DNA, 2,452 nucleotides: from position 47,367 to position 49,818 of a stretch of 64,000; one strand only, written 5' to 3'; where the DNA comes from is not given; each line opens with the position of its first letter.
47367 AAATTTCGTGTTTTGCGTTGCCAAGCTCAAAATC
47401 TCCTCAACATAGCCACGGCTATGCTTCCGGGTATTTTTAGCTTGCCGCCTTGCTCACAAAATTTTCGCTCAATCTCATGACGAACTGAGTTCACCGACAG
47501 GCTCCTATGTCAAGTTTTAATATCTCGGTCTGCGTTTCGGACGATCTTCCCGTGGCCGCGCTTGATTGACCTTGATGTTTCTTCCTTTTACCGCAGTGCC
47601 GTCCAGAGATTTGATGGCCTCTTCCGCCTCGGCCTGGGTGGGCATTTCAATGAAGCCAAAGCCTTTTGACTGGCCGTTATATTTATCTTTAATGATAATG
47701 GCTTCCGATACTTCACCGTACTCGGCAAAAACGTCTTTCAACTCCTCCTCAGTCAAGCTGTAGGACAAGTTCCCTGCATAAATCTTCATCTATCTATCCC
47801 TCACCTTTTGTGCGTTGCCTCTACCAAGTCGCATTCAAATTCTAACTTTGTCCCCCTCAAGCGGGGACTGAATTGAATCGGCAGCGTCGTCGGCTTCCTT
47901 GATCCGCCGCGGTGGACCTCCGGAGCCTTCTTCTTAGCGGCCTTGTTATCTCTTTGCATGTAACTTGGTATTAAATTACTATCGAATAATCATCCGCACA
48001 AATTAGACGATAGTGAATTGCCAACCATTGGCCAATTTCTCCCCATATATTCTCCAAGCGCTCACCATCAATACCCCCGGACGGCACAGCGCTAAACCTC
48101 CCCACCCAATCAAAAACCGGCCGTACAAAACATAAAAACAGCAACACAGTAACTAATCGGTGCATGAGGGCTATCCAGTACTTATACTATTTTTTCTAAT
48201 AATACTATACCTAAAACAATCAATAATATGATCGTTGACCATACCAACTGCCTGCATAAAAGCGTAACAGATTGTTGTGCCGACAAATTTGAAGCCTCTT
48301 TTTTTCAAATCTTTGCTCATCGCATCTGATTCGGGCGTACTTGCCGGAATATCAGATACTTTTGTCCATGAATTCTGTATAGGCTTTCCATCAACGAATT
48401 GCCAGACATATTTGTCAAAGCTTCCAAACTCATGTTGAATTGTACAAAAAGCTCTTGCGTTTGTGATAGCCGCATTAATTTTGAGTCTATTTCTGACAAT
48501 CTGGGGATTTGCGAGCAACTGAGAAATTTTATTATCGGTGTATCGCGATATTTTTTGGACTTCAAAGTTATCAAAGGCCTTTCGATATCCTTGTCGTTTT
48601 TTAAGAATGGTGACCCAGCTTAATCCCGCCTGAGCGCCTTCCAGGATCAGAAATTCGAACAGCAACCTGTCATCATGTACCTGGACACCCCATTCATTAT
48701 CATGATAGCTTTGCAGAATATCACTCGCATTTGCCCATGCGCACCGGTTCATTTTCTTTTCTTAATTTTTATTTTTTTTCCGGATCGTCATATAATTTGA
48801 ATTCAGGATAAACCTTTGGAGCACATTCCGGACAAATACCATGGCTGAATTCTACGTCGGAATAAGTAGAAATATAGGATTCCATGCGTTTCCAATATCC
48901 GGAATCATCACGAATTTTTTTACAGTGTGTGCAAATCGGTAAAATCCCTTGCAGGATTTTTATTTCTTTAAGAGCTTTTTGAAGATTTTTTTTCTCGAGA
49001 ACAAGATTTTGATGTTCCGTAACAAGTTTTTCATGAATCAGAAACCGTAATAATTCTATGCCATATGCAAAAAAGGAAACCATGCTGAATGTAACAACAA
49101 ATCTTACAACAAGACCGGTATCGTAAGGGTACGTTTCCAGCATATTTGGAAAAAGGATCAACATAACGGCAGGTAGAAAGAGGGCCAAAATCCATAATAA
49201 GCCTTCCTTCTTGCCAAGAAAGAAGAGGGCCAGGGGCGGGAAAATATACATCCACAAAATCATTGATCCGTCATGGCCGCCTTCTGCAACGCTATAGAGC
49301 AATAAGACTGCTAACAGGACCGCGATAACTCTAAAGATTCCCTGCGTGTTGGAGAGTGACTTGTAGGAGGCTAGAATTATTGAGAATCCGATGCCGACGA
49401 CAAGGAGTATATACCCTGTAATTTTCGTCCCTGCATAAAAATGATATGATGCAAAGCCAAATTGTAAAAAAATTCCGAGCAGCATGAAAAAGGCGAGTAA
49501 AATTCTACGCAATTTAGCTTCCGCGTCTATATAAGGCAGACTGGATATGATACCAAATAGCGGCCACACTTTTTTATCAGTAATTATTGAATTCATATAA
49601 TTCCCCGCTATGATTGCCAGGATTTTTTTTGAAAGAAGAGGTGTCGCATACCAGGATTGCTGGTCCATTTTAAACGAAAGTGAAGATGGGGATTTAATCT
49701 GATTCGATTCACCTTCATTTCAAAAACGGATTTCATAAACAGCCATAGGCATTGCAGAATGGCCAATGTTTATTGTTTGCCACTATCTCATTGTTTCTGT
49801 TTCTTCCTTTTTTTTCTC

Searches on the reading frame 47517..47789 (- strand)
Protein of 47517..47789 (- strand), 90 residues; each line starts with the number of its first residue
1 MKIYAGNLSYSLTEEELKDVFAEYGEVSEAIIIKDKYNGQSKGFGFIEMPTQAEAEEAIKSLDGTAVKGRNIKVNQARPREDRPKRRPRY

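Call 16: search_protein_families(library=pfam, proteins=[window:47517-47789:-], max_evalue=0.001)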
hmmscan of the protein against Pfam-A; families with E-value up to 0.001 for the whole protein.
window:47517-47789:- (90 aa): 1 family
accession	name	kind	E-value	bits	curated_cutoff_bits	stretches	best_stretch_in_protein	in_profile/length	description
PF00076.28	RRM_1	-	2.3e-22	79.1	20.7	1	3-73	1-70/70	RNA recognition motif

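Call 18: find_encoding_contigs(protein=window:47517-47789:-, flank=6000, max_places=10)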
Protein window:47517-47789:- (90 aa): 1 contig read that carries it; 1 place shown.
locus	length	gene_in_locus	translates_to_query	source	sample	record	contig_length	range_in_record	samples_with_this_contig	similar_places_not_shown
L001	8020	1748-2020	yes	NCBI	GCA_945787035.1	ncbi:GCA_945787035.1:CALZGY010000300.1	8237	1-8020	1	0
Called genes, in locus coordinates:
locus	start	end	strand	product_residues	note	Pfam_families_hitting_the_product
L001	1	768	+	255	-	?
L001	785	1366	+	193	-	PF03352:Adenine_glyco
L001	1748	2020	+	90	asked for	PF00076:RRM_1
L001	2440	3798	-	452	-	PF00862:GT-B_Sucrose_synth, PF13439:Glyco_transf_4, PF13579:Glyco_trans_4_4, PF20706:GT4-conflict (weak), PF00534:Glycos_transf_1, PF13692:Glyco_trans_1_4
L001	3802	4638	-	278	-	PF05116:S6PP, PF08282:Hydrolase_3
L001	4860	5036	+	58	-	-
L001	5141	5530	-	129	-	PF00072:Response_reg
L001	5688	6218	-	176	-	PF00160:Pro_isomerase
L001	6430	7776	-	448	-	PF00270:DEAD, PF04851:ResIII (weak), PF00271:Helicase_C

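Call 19: find_related_loci(query=window:47517-47789:-, collection=genome_contigs, flank=5000)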
Query window:47517-47789:- (90 aa) in genome_contigs; peptide patterns used: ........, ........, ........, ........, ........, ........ (x = any residue, [..] = any of these).
599 stretches matched a pattern (row limit reached: there are more); 204 encode a relative of the query (tblastn E <= 1e-3); the best 80 are kept; 80 distinct loci.
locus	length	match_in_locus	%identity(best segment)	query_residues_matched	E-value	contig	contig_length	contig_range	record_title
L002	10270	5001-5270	70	1-90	8e-42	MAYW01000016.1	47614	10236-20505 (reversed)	MAG: Candidatus Scalindua rubra isolate BSI-1 SCARUB_contig000016, whole genome shotgun sequence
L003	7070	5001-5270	70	1-90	2e-41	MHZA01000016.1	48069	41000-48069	MAG: Planctomycetes bacterium RIFCSPLOWO2_12_FULL_40_19 rifcsplowo2_12_scaffold_1271, whole genome shotgun sequence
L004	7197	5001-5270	68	1-90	9e-41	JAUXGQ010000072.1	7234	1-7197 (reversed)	MAG: Gammaproteobacteria bacterium isolate CSMAG_2933 CSMAG_2933_k117_4128915_length_7234_cov_23.5168, whole genome shot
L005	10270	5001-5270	69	1-90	7e-41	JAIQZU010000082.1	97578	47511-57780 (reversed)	MAG: Candidatus Scalindua sp. isolate OFTM1 OFTM1_81, whole genome shotgun sequence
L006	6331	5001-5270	67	1-90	3e-40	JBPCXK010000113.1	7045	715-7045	MAG: Gammaproteobacteria bacterium isolate MAG_seacave_114 S1Ck127_8994490, whole genome shotgun sequence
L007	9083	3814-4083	69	1-90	3e-40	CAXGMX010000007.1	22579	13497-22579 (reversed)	MAG TPA_asm: uncultured bacterium isolate ERR164412_binner123_Refined_7 genome assembly, contig: ERZ5402182.12, whole ge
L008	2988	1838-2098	71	1-87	4e-40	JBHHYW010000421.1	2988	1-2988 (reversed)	MAG: Candidatus Scalindua sp. isolate Maj_2_bin.27 NODE_22577_length_2988_cov_11.056597, whole genome shotgun sequence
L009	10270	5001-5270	69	1-90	6e-40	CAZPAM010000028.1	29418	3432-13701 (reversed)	MAG TPA_asm: uncultured Candidatus Scalindua sp. isolate SRP200020_co5_90 genome assembly, contig: NODE_2381_length_2941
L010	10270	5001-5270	67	1-90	2e-39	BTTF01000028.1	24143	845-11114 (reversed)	MAG: Bacterium Idc_ex_meta_mg7 DNA, NODE_120_24143_cov_43.146603, whole genome shotgun sequence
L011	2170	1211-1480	66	1-90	4e-39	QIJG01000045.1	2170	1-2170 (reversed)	MAG: Nitrospirae bacterium isolate SZUA-77 Ga0063293_10109228, whole genome shotgun sequence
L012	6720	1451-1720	62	1-90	5e-39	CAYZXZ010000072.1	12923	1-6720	MAG TPA_asm: uncultured Desulfobacteraceae bacterium isolate SRP257756_co1_63 genome assembly, contig: NODE_4298_length_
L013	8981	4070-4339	63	1-90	7e-39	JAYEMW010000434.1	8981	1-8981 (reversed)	MAG: Thermodesulfobacteriota bacterium isolate MAG071 MAG071_434, whole genome shotgun sequence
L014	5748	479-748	67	1-90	7e-39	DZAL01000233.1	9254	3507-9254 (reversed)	MAG TPA_asm: Thiomargarita sp. isolate SulCav_PC08_66_44_25 SulCav_PC08-66_7513_length_9254_cov_16.052614, whole genome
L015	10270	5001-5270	63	1-90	1e-38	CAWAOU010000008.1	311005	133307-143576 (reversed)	MAG: uncultured Gammaproteobacteria bacterium isolate MFD03804.bin.1.279 genome assembly, contig: contig_25863, whole ge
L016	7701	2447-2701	68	1-85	4e-38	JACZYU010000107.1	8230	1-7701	MAG: Planctomycetota bacterium isolate B27T3L11 B27T3L11_NODE10698, whole genome shotgun sequence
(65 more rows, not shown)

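Call 26: find_homologous_proteins(query=window:47517-47789:-, max_evalue=1e-15)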
Query window:47517-47789:- (90 aa): 3845 proteins with E <= 1e-15 among 3929 candidates; the best 120 are listed.
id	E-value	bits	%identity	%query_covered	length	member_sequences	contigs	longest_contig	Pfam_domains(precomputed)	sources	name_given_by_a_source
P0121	2.3e-51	189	100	100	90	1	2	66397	PF00076.29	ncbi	-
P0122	2.5e-41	157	81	100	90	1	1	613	PF00076.29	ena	-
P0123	5.5e-41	156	79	100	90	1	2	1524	PF00076.29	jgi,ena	jgi:RNA recognition motif-containing protein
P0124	4.8e-40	153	78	100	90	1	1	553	PF00076.29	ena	-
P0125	6.6e-40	152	78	86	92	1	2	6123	PF00076.29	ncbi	-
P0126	7.0e-40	152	78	86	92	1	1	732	PF00076.29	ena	-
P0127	1.8e-39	151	78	86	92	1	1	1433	PF00076.29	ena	-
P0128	2.2e-39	151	80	100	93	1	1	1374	PF00076.29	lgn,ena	-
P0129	3.5e-39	150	78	86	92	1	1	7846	PF00076.29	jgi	-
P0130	3.5e-39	150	78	86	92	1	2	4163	PF00076.29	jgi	jgi:RNA recognition motif-containing protein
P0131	9.3e-39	149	77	100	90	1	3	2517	PF00076.29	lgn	-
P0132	1.4e-38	148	77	86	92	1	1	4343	PF00076.29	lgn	-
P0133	1.9e-38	148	77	86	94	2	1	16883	PF00076.29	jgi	jgi:RNA recognition motif-containing protein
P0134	2.5e-38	147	75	86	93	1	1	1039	PF00076.29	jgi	jgi:RNA recognition motif-containing protein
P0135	2.6e-38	147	74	100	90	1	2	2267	PF00076.29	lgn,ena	-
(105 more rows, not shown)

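Call 27: find_encoding_contigs(protein=P0125, flank=5000, max_places=3)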
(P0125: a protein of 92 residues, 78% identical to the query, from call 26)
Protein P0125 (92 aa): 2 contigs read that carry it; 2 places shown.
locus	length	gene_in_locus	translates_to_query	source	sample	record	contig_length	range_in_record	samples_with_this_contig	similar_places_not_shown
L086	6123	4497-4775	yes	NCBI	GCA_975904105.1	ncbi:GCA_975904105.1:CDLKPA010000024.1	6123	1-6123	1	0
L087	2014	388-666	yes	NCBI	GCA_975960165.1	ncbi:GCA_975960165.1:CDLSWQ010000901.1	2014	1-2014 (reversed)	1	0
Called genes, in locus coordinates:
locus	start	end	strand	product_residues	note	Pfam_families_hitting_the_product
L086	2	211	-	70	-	?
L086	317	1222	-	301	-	-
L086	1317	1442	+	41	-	-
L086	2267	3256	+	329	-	PF06977:SdiA-regulated (weak), PF13449:Phytase-like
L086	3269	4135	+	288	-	PF18306:LDcluster4 (weak), PF03641:Lysine_decarbox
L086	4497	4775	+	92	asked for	PF00076:RRM_1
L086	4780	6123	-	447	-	?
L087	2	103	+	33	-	?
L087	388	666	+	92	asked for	PF00076:RRM_1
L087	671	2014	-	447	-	?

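Call 28: find_encoding_contigs(protein=P0123, flank=5000, max_places=3)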
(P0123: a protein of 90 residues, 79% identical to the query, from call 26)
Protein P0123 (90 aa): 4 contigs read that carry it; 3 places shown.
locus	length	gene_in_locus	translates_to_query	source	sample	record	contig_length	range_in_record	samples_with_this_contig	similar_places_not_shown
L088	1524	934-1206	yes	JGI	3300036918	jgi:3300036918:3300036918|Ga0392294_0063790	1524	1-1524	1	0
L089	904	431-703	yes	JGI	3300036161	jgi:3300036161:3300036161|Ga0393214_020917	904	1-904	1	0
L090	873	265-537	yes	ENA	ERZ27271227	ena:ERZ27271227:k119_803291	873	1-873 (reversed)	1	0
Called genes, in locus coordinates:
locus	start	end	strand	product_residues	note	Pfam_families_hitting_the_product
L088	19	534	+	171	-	PF00106:adh_short, PF13561:adh_short_C2, PF23441:SDR (weak)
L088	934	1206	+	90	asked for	PF00076:RRM_1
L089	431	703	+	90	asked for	PF00076:RRM_1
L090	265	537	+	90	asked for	PF00076:RRM_1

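Call 29: find_encoding_contigs(protein=P0133, flank=5000, max_places=3)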
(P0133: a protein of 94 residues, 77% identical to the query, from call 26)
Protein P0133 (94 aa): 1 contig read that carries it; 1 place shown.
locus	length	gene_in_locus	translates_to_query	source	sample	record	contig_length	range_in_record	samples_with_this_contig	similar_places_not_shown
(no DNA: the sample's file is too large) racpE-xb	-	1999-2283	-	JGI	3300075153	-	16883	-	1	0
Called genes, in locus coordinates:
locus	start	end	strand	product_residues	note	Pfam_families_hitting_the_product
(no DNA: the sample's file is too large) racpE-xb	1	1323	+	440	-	?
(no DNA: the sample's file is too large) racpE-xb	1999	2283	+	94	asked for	PF00076:RRM_1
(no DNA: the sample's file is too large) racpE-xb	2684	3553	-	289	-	-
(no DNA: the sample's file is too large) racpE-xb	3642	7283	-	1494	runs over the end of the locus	PF01751:Toprim, PF01131:Topoisom_bac, PF00270:DEAD, PF00271:Helicase_C, PF16124:RecQ_Zn_bind, PF00570:HRDC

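Call 51: find_encoding_contigs(protein=P0122, flank=3000, max_places=3)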
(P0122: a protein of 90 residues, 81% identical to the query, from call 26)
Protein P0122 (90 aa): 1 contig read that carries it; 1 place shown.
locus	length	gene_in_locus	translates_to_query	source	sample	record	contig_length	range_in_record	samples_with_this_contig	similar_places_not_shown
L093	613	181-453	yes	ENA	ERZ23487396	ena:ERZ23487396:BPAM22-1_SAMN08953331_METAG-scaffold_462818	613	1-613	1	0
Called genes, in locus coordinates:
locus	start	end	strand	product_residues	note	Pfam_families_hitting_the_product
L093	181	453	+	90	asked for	PF00076:RRM_1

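Call 52: find_encoding_contigs(protein=P0128, flank=3000, max_places=3)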
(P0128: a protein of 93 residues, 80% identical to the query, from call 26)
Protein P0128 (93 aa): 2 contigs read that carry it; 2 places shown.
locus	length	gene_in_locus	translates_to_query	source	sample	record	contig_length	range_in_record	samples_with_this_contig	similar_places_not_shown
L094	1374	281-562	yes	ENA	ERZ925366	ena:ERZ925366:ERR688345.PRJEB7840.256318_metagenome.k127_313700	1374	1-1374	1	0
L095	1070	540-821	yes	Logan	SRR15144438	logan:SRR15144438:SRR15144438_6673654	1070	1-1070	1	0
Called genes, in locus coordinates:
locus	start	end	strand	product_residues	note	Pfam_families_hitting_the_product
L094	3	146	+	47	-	?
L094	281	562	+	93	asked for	PF00076:RRM_1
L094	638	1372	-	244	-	?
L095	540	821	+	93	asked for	PF00076:RRM_1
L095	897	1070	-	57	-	?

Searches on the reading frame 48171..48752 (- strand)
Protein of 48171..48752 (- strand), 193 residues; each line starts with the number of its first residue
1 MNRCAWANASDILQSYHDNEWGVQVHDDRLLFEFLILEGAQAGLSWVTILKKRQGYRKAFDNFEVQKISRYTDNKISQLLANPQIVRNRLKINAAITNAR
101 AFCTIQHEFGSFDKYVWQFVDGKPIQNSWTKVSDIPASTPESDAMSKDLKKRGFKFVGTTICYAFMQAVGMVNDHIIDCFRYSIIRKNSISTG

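Call 16: search_protein_families(library=pfam, proteins=[window:48171-48752:-], max_evalue=0.001)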
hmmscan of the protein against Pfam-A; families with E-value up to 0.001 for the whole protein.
window:48171-48752:- (193 aa): 1 family
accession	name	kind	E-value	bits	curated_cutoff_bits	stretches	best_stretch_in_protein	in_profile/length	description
PF03352.18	Adenine_glyco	-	1.4e-85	286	25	1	6-181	1-176/177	Methyladenine glycosylase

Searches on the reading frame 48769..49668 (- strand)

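Call 16: search_protein_families(library=pfam, proteins=[window:48769-49668:-], max_evalue=0.001)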
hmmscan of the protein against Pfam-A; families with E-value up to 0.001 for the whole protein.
window:48769-49668:- (299 aa): 1 family
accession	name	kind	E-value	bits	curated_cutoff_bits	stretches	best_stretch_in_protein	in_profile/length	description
PF20966.2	MASE6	-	8.4e-08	32.8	27.4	1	50-208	4-163/170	MASE6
